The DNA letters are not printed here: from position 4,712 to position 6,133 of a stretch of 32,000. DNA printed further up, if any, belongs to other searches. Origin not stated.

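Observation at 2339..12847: Orphan 8-gene operon combining dedicated ACP chemistry, a LuxE/LuxC pair and a one-module NRPS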

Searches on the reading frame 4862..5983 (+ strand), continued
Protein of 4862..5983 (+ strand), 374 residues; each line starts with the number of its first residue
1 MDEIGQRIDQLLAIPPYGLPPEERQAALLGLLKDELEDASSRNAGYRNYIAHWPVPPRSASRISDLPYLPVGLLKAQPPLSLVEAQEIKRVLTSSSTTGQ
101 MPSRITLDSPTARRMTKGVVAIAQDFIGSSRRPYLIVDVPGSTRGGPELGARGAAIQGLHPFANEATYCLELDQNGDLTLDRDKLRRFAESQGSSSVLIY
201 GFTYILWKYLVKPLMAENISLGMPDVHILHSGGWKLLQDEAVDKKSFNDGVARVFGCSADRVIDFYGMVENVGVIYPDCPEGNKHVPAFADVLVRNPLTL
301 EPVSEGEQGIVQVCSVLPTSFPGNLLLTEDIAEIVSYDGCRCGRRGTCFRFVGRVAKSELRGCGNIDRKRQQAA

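Call 36: search_solved_structures(query=window:4862-5983:+, max_evalue=0.001, show_alignments=1)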
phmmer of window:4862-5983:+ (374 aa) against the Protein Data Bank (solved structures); distinct sequences matched with E-value up to 0.001: 2.
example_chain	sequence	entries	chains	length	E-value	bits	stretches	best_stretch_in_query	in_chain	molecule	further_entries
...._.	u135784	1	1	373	5.5e-18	68.2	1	16-364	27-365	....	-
9s3l_A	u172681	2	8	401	5.3e-06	28.8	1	255-348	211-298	Phenylacetate-CoA ligase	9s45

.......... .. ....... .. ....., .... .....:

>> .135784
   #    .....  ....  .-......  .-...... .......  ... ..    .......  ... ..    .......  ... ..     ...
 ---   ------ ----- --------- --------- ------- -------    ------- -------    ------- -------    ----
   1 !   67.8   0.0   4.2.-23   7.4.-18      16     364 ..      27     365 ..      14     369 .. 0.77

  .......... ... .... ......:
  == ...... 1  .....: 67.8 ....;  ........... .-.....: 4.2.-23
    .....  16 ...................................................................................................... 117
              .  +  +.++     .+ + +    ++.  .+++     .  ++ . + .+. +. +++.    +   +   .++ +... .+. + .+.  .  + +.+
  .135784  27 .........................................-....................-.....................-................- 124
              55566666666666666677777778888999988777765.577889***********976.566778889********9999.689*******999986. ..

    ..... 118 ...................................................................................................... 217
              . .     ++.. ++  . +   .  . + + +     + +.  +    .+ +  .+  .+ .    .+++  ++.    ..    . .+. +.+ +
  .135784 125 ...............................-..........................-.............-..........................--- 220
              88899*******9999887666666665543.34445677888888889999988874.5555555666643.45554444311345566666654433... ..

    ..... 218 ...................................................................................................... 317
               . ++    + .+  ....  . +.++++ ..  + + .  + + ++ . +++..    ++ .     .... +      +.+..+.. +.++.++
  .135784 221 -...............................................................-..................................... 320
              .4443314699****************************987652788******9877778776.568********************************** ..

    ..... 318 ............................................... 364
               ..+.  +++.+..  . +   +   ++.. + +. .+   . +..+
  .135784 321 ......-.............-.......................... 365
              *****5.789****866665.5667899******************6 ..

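Call 46: search_protein_families(library=ncbifam, proteins=[L019:13795-14346:+, L051:4275-5318:+, L005:14127-15188:+, L008:5734-7155:+, L018:5292-6968:+, L023:16450-17286:+], max_evalue=0.05)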
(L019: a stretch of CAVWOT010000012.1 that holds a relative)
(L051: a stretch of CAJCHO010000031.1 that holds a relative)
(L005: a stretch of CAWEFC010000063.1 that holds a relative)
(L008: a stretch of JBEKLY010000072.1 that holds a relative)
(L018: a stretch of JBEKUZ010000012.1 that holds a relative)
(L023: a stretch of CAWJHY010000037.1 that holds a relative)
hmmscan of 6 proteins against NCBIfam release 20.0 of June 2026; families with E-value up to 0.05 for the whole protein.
L019:13795-14346:+ (183 aa): 28 families (the best 25 are shown)
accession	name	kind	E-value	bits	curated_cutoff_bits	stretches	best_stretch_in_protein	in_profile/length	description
NF058585.1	HptprglPActTf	PfamEq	6e-15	55.2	300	1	18-149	30-159/172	heptaprenylglyceryl phosphate O-acetyltransferase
NF041874.1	EPS_EpsC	equivalog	1.4e-08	34.6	150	1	26-148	44-165/168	serine O-acetyltransferase EpsC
NF007076.0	PRK09527.1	equivalog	3.3e-07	29.9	347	1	93-151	132-186/203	galactoside O-acetyltransferase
NF007797.0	PRK10502.1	subfamily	7.4e-07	29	192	1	41-144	71-173/183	WcaF family extracellular polysaccharide biosynthesis acetyltransferase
TIGR03532.1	DapD_Ac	equivalog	1.4e-06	28.1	231.75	1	115-151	179-215/231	2,3,4,5-tetrahydropyridine-2,6-dicarboxylate N-acetyltransferase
TIGR03570.1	NeuD_NnaD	subfamily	3.5e-06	26.7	160.8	1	91-141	152-198/202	NeuD/PglB/VioB family sugar acetyltransferase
TIGR03308.1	phn_thr-fam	hypoth_equivalog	7.4e-05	22.7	201.65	1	114-149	126-161/204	phosphonate metabolim protein, transferase hexapeptide repeat family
NF033468.1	stregram_VatI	exception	0.00014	21.7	415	1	91-150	111-166/208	streptogramin A O-acetyltransferase Vat(I)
NF000311.1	Vat_ABCDEFH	equivalog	0.00048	19.7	300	1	91-148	109-162/201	Vat family streptogramin A O-acetyltransferase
NF010936.0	PRK14356.1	equivalog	0.00049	19.1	666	1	67-139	375-441/456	bifunctional UDP-N-acetylglucosamine diphosphorylase/glucosamine-1-phosphate N-acetyltransferase GlmU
NF050158.1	CarbAnhydGPos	equivalog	0.00051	19.7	250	1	95-150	90-143/172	gamma carbonic anhydrase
NF007240.0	PRK09677.1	equivalog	0.00065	19.2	243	1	92-147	130-181/192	putative lipopolysaccharide biosynthesis O-acetyl transferase WbbJ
TIGR01852.1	lipid_A_lpxA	equivalog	0.00085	18.7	231.05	0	44-110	29-94/254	acyl-ACP--UDP-N-acetylglucosamine O-acyltransferase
NF000490.1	chloram_CatB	equivalog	0.001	18.5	350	0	91-147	109-161/210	type B chloramphenicol O-acetyltransferase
NF038307.1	EPS_acetyl_HpsU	equivalog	0.0012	18.5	305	1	41-146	70-174/178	hormogonium polysaccharide biosynthesis acetyltransferase HpsU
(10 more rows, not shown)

L051:4275-5318:+ (347 aa): 0 families

L005:14127-15188:+ (353 aa): 0 families

L008:5734-7155:+ (473 aa): 0 families

L018:5292-6968:+ (558 aa): 0 families

L023:16450-17286:+ (278 aa): 2 families
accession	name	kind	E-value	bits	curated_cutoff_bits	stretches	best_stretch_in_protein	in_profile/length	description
TIGR04352.1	HprK_rel_A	equivalog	7.7e-15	54.7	200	1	97-174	78-156/280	HprK-related kinase A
TIGR04355.1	HprK_rel_B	hypoth_equivalog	1.8e-05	24.1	200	1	111-162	140-191/351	HprK-related kinase B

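Call 66: search_dna_similar(query=window:4862-5983:+, collection=plasmids, mode=protein, max_evalue=1e-10, max_rows=25)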
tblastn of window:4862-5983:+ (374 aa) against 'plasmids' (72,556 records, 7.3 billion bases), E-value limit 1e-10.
Records with a match: 30; places in all: 30; records where one place covers at least 80% of the query: 25.
Best place of each record, by identity: <60% 30.
By first word of the organism name: Priestia 13; Rhizobium 10; Streptomyces 3; Ponticoccus 1; Deinococcus 1; Nonomuraea 1; Chloroflexota 1.
By predicted mobility (MOB-suite, as given by PLSDB): non-mobilizable 26; conjugative 2; mobilizable 2.
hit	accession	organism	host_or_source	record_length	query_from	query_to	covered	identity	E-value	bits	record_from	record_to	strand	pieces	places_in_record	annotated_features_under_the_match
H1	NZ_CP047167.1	Ponticoccus alexandrii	surface sea water,shallow sea, symbosis ...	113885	8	365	96%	39.3%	2e-65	231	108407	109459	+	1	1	acyl-protein synthetase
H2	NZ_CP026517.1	Deinococcus sp. NW-56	whole organism,water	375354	8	365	96%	36.1%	4e-60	216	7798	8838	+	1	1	acyl-protein synthetase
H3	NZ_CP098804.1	Rhizobium anhuiense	Trifolium dubium,Cell culture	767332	46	365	86%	35.3%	1e-50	189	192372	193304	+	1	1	long-chain fatty acid--CoA ligase | acyl-CoA reductase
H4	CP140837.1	Rhizobium beringeri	Trifolium pratense,whole organism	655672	46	365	86%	35.3%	3e-50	188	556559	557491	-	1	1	long-chain fatty acid--CoA ligase | acyl-CoA reductase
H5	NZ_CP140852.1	Rhizobium beringeri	Trifolium pratense,whole organism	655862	46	365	86%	35.3%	3e-50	188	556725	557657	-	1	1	long-chain fatty acid--CoA ligase | acyl-CoA reductase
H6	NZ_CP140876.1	Rhizobium beringeri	Trifolium pratense,whole organism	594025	46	365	86%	35.0%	1e-49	186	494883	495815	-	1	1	long-chain fatty acid--CoA ligase | acyl-CoA reductase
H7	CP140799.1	Rhizobium beringeri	Trifolium pratense,whole organism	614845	46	365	86%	35.0%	1e-49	186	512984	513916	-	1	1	long-chain fatty acid--CoA ligase | acyl-CoA reductase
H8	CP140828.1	Rhizobium beringeri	Trifolium pratense,whole organism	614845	46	365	86%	35.0%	1e-49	186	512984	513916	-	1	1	long-chain fatty acid--CoA ligase | acyl-CoA reductase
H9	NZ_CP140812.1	Rhizobium beringeri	Trifolium pratense,whole organism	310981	46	365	86%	35.0%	2e-49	186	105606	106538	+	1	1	long-chain fatty acid--CoA ligase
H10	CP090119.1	Rhizobium leguminosarum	Trifolium ambiguum,Cell culture,Plant ...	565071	46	365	86%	35.0%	5e-49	184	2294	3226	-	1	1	long-chain fatty acid--CoA ligase | acyl-CoA reductase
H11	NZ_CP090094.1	Rhizobium leguminosarum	Galega,Cell culture,Plant nodule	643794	46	365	86%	34.7%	7e-49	184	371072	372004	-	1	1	long-chain fatty acid--CoA ligase | acyl-CoA reductase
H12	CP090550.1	Rhizobium leguminosarum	Trifolium pratense,Cell culture,Plant ...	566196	46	365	86%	33.4%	8e-44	169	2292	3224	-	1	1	long-chain fatty acid--CoA ligase | hypothetical protein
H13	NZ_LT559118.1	Nonomuraea gerenzanensis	-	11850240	62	338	74%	38.1%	2e-49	186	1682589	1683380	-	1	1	none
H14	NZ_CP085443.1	Priestia megaterium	single cell,soil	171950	17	332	84%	26.9%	3e-17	91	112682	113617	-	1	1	LuxE family acyl-protein synthetase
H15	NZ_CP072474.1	Priestia aryabhattai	mixed culture,soil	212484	17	332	84%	26.9%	4e-17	91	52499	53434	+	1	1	LuxE family acyl-protein synthetase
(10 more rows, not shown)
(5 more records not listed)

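Call 67: get_annotated_region(hit=H1, flank=9000)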
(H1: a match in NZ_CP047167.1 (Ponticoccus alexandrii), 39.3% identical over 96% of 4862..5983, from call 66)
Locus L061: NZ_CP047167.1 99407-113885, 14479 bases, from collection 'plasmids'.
description: Ponticoccus alexandrii strain C31 plasmid p-SCP1, complete sequence
organism: Ponticoccus alexandrii (NCBI taxid 1943633)
taxonomy: Bacteria; Pseudomonadota; Alphaproteobacteria; Rhodobacterales; Roseobacteraceae; Ponticoccus; Ponticoccus alexandrii
host: -; source: surface sea water,shallow sea, symbosis with harmful algal bloom algae; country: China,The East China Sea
typing (MOB-suite, as given by PLSDB): non-mobilizable
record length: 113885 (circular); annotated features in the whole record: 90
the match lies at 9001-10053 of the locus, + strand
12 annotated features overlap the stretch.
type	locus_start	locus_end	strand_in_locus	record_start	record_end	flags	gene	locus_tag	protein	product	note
CDS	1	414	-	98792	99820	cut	-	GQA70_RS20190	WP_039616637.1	amino acid ABC transporter permease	GO:0006865 - amino acid transport [Evidence IEA]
CDS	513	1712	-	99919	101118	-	-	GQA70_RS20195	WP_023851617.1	ABC transporter permease subunit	GO:0015837 - amine transport [Evidence IEA]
CDS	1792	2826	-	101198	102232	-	-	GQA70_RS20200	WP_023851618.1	amino acid ABC transporter substrate-binding protein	-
CDS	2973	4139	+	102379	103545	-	metC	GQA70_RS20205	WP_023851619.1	cystathionine beta-lyase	GO:0009086 - methionine biosynthetic process [Evidence IEA]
CDS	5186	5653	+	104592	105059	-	-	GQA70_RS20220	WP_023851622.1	hypothetical protein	-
CDS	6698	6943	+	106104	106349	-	-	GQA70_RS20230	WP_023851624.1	acyl carrier protein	GO:0006633 - fatty acid biosynthetic process [Evidence IEA]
CDS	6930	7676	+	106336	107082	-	-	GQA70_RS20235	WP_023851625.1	SDR family NAD(P)-dependent oxidoreductase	-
CDS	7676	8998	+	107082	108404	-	-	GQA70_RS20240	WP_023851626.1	AMP-binding protein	-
CDS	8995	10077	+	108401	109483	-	-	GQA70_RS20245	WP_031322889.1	acyl-protein synthetase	-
CDS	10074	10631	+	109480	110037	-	-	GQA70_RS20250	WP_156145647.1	hypothetical protein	-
CDS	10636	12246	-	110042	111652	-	-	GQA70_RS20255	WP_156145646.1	hypothetical protein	-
CDS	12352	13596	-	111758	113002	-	-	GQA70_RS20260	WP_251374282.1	acyl-CoA reductase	GO:0008218 - bioluminescence [Evidence IEA]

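Call 68: get_annotated_region(hit=H2, flank=9000)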
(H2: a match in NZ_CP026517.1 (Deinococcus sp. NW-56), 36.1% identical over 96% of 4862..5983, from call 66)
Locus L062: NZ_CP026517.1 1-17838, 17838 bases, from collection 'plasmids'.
description: Deinococcus sp. NW-56 plasmid unnamed1, complete sequence
organism: Deinococcus sp. NW-56 (NCBI taxid 2080419)
taxonomy: Bacteria; Deinococcota; Deinococci; Deinococcales; Deinococcaceae; Deinococcus; Deinococcus sp. NW-56
host: -; source: whole organism,water; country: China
typing (MOB-suite, as given by PLSDB): non-mobilizable
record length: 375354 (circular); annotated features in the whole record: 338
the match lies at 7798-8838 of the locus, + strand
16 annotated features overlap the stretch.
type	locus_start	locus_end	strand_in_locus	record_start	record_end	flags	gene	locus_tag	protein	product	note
CDS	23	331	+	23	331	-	-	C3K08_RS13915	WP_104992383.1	glycosyltransferase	-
CDS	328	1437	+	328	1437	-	-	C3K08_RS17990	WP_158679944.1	glycosyltransferase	-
CDS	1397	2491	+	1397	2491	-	-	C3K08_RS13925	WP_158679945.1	EpsG family protein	-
CDS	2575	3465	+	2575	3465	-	-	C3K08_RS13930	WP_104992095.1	glycosyltransferase family A protein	-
CDS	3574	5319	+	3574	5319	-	-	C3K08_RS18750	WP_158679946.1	sugar transferase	-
CDS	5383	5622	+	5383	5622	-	-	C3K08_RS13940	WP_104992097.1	acyl carrier protein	-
CDS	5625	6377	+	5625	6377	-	-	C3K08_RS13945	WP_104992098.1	SDR family NAD(P)-dependent oxidoreductase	-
CDS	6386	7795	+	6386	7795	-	-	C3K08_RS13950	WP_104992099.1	AMP-binding protein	-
CDS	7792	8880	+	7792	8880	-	-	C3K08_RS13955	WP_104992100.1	acyl-protein synthetase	-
CDS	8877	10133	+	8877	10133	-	-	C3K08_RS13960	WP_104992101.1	acyl-CoA reductase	GO:0008218 - bioluminescence [Evidence IEA]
CDS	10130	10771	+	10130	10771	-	-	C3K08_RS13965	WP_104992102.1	acetyltransferase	-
CDS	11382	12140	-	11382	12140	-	istB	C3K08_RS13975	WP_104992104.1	IS21-like element helper ATPase IstB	-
CDS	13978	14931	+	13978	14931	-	-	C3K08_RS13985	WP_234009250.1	transposase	GO:0006313 - DNA transposition [Evidence IEA]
CDS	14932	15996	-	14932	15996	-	-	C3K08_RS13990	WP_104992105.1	IS4 family transposase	-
CDS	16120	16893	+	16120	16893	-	-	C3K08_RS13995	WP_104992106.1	IS982 family transposase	-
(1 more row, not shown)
